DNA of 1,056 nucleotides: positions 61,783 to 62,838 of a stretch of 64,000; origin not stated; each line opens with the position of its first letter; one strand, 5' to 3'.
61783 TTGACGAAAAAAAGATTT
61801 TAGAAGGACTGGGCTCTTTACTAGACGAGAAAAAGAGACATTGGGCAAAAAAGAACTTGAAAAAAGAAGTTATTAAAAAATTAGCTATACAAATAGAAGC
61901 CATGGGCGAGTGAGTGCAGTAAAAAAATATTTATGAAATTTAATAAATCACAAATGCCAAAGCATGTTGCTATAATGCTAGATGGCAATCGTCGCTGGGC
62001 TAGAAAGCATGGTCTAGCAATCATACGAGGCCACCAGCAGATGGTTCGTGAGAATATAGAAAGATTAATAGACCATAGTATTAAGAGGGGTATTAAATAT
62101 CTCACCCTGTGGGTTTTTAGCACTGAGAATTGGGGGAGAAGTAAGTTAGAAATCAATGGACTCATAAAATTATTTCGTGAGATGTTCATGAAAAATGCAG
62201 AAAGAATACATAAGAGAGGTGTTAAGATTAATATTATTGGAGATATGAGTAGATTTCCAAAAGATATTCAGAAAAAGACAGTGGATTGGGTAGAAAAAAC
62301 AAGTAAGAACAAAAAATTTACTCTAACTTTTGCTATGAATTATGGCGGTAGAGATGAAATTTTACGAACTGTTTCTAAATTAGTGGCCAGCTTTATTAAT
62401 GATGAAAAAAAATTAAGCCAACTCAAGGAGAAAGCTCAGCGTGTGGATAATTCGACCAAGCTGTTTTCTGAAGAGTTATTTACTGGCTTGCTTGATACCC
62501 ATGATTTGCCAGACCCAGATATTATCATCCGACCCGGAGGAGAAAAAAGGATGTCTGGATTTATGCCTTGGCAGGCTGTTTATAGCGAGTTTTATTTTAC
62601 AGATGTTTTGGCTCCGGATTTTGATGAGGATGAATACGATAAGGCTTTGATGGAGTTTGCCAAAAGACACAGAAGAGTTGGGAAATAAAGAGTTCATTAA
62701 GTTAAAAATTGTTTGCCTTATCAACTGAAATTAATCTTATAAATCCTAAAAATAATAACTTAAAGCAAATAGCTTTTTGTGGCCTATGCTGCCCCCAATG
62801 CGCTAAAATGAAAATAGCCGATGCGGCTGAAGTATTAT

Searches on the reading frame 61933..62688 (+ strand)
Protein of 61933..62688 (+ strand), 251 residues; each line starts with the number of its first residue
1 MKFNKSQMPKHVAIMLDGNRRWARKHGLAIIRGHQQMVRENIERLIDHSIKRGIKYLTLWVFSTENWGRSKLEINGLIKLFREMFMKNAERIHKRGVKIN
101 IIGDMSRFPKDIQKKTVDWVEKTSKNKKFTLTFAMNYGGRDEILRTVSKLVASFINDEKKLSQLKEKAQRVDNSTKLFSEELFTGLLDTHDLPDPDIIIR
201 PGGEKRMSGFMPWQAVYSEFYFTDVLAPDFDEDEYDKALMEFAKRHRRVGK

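Call 62: search_protein_families(library=pfam, proteins=[window:61933-62688:+], max_evalue=0.00001)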
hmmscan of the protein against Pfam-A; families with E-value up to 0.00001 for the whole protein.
window:61933-62688:+ (251 aa): 1 family
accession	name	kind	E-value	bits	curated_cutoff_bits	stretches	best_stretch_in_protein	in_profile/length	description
PF01255.24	Prenyltransf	-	2.8e-70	236.7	27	1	16-250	2-219/219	Putative undecaprenyl diphosphate synthase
